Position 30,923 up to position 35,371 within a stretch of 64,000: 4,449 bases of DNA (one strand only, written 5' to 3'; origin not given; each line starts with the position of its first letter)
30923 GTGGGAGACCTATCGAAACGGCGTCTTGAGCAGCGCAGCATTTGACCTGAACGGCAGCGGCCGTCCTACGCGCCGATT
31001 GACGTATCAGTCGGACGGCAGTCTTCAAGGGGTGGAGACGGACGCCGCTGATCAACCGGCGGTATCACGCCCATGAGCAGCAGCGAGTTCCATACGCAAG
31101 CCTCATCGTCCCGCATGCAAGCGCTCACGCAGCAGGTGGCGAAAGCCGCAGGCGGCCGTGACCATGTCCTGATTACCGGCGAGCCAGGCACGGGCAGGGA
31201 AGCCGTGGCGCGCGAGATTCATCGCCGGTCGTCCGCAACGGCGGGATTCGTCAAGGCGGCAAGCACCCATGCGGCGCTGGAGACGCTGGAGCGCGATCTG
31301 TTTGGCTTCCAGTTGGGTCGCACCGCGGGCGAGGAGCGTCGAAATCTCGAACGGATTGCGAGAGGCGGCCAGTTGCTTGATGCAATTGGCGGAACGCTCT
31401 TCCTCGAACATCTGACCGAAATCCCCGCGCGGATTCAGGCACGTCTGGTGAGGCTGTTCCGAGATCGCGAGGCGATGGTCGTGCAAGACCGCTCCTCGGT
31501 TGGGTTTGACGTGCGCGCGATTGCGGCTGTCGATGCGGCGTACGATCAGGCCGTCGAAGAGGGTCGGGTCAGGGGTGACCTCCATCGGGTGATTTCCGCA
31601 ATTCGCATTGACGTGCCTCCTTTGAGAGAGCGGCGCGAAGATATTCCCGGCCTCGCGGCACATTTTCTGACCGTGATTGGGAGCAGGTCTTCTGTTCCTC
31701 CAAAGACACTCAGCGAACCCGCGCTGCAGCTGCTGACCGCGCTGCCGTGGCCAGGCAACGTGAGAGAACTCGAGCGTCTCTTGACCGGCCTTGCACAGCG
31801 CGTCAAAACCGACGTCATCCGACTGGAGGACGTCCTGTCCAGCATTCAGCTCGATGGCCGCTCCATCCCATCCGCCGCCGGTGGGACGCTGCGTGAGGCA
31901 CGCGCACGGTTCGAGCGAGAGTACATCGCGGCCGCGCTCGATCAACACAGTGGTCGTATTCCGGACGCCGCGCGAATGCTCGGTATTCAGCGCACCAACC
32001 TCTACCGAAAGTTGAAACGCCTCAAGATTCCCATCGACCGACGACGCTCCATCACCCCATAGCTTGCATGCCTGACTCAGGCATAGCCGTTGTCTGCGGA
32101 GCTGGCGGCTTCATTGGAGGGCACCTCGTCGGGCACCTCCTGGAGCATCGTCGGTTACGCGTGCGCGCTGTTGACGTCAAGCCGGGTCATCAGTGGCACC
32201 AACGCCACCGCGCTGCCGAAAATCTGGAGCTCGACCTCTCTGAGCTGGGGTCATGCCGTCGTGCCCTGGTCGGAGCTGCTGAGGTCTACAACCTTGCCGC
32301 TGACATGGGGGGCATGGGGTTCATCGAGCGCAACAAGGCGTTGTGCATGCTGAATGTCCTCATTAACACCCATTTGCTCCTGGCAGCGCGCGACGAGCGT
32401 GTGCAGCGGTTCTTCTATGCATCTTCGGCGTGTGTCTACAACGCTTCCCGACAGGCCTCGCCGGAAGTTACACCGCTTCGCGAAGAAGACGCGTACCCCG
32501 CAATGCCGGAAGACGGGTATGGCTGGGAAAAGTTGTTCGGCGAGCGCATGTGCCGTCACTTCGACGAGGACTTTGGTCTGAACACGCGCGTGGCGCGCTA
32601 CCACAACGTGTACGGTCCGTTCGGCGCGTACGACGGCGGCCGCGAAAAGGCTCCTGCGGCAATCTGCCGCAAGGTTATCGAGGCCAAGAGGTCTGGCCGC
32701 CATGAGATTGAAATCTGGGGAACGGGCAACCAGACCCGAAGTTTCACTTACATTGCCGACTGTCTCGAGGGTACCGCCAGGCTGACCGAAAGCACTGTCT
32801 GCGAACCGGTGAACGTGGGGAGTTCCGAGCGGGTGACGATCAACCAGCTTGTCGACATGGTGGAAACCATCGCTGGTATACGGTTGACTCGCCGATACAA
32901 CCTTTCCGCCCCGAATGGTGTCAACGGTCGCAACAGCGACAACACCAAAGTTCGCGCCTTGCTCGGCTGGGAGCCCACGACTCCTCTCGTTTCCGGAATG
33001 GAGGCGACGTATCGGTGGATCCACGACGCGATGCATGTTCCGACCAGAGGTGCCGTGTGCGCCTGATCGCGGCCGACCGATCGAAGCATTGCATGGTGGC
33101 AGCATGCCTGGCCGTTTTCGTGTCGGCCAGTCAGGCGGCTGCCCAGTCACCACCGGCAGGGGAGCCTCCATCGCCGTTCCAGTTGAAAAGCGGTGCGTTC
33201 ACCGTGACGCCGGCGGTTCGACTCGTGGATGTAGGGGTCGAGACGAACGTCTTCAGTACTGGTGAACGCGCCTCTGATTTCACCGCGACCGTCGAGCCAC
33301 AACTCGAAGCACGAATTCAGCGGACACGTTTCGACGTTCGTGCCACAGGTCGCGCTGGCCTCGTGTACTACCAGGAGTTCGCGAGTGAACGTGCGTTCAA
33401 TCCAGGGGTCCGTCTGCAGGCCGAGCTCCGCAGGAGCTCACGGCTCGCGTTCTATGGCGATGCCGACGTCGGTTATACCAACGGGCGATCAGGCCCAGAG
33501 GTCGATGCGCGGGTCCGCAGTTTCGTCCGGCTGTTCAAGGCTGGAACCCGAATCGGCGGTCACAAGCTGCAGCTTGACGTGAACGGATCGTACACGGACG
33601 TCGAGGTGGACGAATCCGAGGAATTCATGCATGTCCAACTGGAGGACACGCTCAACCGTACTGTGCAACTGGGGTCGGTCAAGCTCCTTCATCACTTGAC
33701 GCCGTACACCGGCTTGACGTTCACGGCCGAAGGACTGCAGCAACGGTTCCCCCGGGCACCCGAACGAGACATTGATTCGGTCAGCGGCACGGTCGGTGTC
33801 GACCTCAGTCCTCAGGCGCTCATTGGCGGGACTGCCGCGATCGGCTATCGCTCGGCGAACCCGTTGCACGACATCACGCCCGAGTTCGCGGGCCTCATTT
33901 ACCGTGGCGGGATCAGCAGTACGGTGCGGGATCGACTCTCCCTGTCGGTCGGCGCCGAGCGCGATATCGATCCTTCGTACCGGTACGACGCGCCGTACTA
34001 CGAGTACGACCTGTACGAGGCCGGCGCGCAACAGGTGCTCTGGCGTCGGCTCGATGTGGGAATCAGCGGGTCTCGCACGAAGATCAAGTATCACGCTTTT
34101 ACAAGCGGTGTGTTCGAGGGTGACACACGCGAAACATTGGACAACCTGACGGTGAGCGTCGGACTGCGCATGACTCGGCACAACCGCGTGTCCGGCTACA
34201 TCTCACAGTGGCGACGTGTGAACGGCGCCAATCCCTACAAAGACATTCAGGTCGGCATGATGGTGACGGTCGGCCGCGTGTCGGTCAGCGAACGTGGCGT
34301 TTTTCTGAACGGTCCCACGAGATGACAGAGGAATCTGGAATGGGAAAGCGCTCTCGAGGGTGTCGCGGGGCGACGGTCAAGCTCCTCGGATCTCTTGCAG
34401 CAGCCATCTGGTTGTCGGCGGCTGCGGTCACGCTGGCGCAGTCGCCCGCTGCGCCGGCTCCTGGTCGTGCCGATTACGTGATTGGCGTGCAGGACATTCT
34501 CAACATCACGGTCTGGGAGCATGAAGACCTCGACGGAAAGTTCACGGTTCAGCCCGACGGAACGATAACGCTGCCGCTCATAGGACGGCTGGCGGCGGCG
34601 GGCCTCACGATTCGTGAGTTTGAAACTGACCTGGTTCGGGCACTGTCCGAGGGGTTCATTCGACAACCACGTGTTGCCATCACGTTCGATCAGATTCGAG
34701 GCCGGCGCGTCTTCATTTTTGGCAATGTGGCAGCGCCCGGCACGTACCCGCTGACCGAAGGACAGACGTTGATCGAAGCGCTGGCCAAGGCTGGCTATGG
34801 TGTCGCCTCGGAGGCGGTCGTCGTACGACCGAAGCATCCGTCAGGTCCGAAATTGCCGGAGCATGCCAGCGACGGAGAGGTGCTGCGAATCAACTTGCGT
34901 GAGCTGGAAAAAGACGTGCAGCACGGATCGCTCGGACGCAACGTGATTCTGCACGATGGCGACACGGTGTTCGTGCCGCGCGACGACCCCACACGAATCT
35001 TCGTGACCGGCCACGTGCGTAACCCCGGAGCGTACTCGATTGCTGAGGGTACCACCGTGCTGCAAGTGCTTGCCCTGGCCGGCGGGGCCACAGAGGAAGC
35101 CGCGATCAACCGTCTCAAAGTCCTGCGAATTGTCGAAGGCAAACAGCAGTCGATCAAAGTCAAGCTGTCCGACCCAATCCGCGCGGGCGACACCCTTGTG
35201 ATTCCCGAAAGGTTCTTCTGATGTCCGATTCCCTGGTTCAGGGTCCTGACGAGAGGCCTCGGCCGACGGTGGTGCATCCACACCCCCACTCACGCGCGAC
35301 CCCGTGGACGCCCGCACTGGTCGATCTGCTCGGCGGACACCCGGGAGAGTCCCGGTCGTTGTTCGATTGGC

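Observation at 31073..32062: Enhancer-binding-protein homologue with every catalytic/sigma54-contact motif degenerated and no sensor domain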

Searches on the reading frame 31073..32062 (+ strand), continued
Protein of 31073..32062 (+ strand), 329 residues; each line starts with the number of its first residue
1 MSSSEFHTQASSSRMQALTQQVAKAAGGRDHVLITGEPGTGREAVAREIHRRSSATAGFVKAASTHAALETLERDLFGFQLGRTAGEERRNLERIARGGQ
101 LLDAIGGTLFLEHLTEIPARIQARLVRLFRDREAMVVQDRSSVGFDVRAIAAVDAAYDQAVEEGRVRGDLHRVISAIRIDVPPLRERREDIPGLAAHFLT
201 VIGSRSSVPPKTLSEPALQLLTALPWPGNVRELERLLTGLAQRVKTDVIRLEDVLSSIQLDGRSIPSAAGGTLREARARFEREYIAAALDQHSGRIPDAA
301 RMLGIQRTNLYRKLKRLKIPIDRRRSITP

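Call 66: search_protein_families(library=pfam, proteins=[P0244, P0265, P0247, P0177, P0213, P0121], max_evalue=1e-8)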
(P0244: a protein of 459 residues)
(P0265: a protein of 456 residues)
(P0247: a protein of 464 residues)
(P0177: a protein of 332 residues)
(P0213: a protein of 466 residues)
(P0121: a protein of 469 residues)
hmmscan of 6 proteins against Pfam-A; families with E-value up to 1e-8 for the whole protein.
P0244 (459 aa): 5 families
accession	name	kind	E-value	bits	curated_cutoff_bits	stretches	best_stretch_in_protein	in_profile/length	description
PF00158.32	Sigma54_activat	-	2.3e-71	239.3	20.2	1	144-310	1-167/168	Sigma-54 interaction domain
PF00072.30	Response_reg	-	1.6e-24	86.6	30.2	1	9-117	1-109/111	Response regulator receiver domain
PF14532.12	Sigma54_activ_2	-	7.1e-22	78.6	25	1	145-315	1-138/138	Sigma-54 interaction domain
PF25601.1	AAA_lid_14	-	2.3e-20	72.6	27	1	316-396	1-81/87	AAA+ ATPase lid domain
PF02954.25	HTH_8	-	2.6e-09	37.1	22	1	411-449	4-42/42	Bacterial regulatory protein, Fis family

P0265 (456 aa): 4 families
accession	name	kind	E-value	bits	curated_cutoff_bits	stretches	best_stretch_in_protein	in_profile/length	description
PF00158.32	Sigma54_activat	-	4.3e-72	241.7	20.2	1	140-306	1-167/168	Sigma-54 interaction domain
PF14532.12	Sigma54_activ_2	-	1.3e-28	100.4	25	1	141-311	1-138/138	Sigma-54 interaction domain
PF25601.1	AAA_lid_14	-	6.2e-26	90.5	27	1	312-390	1-79/87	AAA+ ATPase lid domain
PF00072.30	Response_reg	-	1.3e-25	90.1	30.2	1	5-111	1-107/111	Response regulator receiver domain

P0247 (464 aa): 6 families
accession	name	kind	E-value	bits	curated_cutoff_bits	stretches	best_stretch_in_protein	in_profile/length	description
PF00158.32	Sigma54_activat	-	2.9e-70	235.8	20.2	1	152-318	1-167/168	Sigma-54 interaction domain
PF00072.30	Response_reg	-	5.4e-27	94.6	30.2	1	17-126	1-110/111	Response regulator receiver domain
PF25601.1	AAA_lid_14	-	2.8e-23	82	27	1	324-402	1-79/87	AAA+ ATPase lid domain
PF14532.12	Sigma54_activ_2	-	1.4e-22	80.9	25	1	153-323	1-138/138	Sigma-54 interaction domain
PF02954.25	HTH_8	-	5.6e-13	48.8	22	1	419-457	4-42/42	Bacterial regulatory protein, Fis family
PF07724.20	AAA_2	-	2.8e-09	37.7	27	0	173-305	3-136/166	AAA domain (Cdc48 subfamily)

P0177 (332 aa): 4 families
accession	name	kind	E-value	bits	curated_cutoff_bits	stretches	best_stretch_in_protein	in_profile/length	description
PF00158.32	Sigma54_activat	-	7.5e-23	81.5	20.2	1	19-185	2-167/168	Sigma-54 interaction domain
PF14532.12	Sigma54_activ_2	-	5.8e-18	65.9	25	1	20-190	2-138/138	Sigma-54 interaction domain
PF25601.1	AAA_lid_14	-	4.4e-14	52.5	27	1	191-265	1-75/87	AAA+ ATPase lid domain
PF02954.25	HTH_8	-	2.9e-09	37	22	0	287-322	5-40/42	Bacterial regulatory protein, Fis family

P0213 (466 aa): 4 families
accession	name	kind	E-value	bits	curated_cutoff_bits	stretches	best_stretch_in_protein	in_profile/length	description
PF00158.32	Sigma54_activat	-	3.7e-22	79.2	20.2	1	142-319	1-167/168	Sigma-54 interaction domain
PF14532.12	Sigma54_activ_2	-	5.7e-14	53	25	1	143-324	1-138/138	Sigma-54 interaction domain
PF25601.1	AAA_lid_14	-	1.8e-11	44.1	27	1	325-399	1-75/87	AAA+ ATPase lid domain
PF02954.25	HTH_8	-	8.3e-11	41.9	22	1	417-455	2-40/42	Bacterial regulatory protein, Fis family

P0121 (469 aa): 4 families
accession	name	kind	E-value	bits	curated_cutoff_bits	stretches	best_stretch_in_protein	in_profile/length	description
PF00158.32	Sigma54_activat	-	1.2e-30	106.8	20.2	1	145-319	2-167/168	Sigma-54 interaction domain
PF25601.1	AAA_lid_14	-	5.8e-18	64.9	27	1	325-399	1-75/87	AAA+ ATPase lid domain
PF02954.25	HTH_8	-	1.6e-13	50.6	22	1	417-456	2-41/42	Bacterial regulatory protein, Fis family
PF14532.12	Sigma54_activ_2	-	8.2e-12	46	25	1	145-324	1-138/138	Sigma-54 interaction domain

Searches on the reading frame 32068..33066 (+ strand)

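Call 5: search_protein_families(library=pfam, proteins=[window:32068-33066:+], max_evalue=0.01)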
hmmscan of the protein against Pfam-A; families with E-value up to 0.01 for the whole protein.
window:32068-33066:+ (332 aa): 6 families
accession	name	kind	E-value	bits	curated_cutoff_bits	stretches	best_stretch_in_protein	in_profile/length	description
PF01370.27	Epimerase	-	1.1e-39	136.7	20.9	1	8-251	2-240/240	NAD dependent epimerase/dehydratase family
PF16363.11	GDP_Man_Dehyd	-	1.2e-24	87.8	27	1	9-312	2-330/332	GDP-mannose 4,6 dehydratase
PF01073.25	3Beta_HSD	-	4.6e-11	42.7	22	1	8-184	1-184/280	3-beta hydroxysteroid dehydrogenase/isomerase family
PF13460.12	NAD_binding_10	-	4.3e-08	33.7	27.2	1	11-134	1-112/184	NAD(P)H-binding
PF07993.18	NAD_binding_4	-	1.9e-07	30.9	20.1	1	73-183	92-209/258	Male sterility protein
PF05368.20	NmrA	-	0.00097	19.2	27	1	8-134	6-121/298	NmrA-like family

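Call 6: search_protein_families(library=ncbifam, proteins=[window:32068-33066:+], max_evalue=0.01)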
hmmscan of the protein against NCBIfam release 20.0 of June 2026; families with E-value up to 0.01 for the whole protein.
window:32068-33066:+ (332 aa): 20 families
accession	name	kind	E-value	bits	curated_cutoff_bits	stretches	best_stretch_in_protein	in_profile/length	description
NF047922.1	GDPFucSynFcl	equivalog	2e-33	116.2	500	1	71-320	55-303/308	GDP-L-fucose synthase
TIGR04180.1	EDH_00030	hypoth_equivalog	4.1e-23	81.9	475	1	8-304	2-295/297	NAD-dependent 4,6-dehydratase LegB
TIGR01179.1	galE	equivalog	1.3e-19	70.2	262.3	1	8-320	3-327/332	UDP-glucose 4-epimerase GalE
TIGR02197.1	heptose_epim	equivalog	1e-18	67.6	274.6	1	8-270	2-261/316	ADP-glyceromanno-heptose 6-epimerase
TIGR01181.1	dTDP_gluc_dehyt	equivalog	5.3e-17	61.9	365.1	1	8-320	3-313/321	dTDP-glucose 4,6-dehydratase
TIGR03466.1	HpnA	hypoth_equivalog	1.7e-12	46.9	367.65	1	7-140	3-135/327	hopanoid-associated sugar epimerase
NF011728.1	PRK15181.1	equivalog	1.1e-08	34.5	760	1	98-321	119-340/348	Vi polysaccharide biosynthesis UDP-N-acetylglucosaminuronic acid C-4 epimerase TviC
NF007490.0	PRK10084.1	subfamily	1.3e-08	34.3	649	1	84-319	95-335/361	dTDP-glucose 4,6-dehydratase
NF007582.0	PRK10217.1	equivalog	5e-07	29.1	698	1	104-317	118-330/355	dTDP-glucose 4,6-dehydratase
NF042422.1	oxyalk_red_OleD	equivalog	1.2e-06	28.2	580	1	8-184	4-171/329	2-alkyl-3-oxoalkanoate reductase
TIGR01746.1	Thioester-redct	subfamily_domain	1.6e-06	27.6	213.35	1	85-191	101-203/371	thioester reductase domain-containing protein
NF043036.1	ErythonDh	equivalog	9.7e-06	25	325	1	8-178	4-176/321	D-erythronate dehydrogenase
NF008360.0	PRK11150.1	equivalog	1.3e-05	24.6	452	1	109-265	105-250/310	ADP-glyceromanno-heptose 6-epimerase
NF052578.1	StrlDmthSdmBMthl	equivalog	3.4e-05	23.8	600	1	8-127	4-121/328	sterol demethylase protein SdmB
NF041293.1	G6PDh_Azf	equivalog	3.8e-05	23.2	400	1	8-181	6-182/252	NAD-dependent glucose-6-phosphate dehydrogenase Azf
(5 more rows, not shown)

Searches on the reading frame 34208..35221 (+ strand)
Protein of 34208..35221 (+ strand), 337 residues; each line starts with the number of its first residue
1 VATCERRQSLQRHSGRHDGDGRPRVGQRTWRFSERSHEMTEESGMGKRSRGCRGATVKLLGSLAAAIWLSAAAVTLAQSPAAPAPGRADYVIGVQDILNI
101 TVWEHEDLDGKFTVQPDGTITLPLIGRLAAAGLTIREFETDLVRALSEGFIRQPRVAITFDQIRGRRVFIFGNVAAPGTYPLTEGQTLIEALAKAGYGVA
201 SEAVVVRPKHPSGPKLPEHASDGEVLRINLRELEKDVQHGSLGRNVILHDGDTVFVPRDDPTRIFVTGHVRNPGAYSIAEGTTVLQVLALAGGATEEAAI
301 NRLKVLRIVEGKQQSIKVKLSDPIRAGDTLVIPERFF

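Call 5: search_protein_families(library=pfam, proteins=[window:34208-35221:+], max_evalue=0.01)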
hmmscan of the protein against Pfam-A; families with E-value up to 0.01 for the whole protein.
window:34208-35221:+ (337 aa): 3 families
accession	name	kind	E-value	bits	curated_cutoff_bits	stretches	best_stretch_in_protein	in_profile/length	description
PF02563.21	Poly_export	-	3.8e-23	81.9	28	1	87-160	4-76/77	Polysaccharide biosynthesis/export protein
PF10531.15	SLBB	-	5.2e-22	77.9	27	2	264-313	2-51/55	SLBB domain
PF22461.2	SLBB_2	-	1.1e-17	64.3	27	2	263-322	2-59/79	SLBB domain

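Call 6: search_protein_families(library=ncbifam, proteins=[window:34208-35221:+], max_evalue=0.01)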
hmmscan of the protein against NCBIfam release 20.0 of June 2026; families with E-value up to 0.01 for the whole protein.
window:34208-35221:+ (337 aa): 6 families
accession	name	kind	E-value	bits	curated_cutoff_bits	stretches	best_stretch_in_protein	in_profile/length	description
TIGR03028.1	EpsE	equivalog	1.8e-39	135.5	262.65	1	89-337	1-239/239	polysaccharide export protein EpsE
TIGR03027.2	pepcterm_export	equivalog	1.9e-35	122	180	2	89-258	2-166/169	XrtA/PEP-CTERM system exopolysaccharide export protein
NF011658.0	PRK15078.1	subfamily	2.1e-27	95.9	333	1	89-313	84-308/380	polysaccharide export protein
NF041843.1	EpsY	equivalog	5e-26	91.2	320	2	82-196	45-158/211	exopolysaccharide export protein EpsY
NF045978.1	ComEA_MAG0490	equivalog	0.0018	18.1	98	0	263-319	42-96/162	MAG0490 family ComEA-like DNA-binding protein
TIGR01959.1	nuoF_fam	equivalog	0.0067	14.9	558.65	0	260-299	232-273/410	NADH-quinone oxidoreductase subunit NuoF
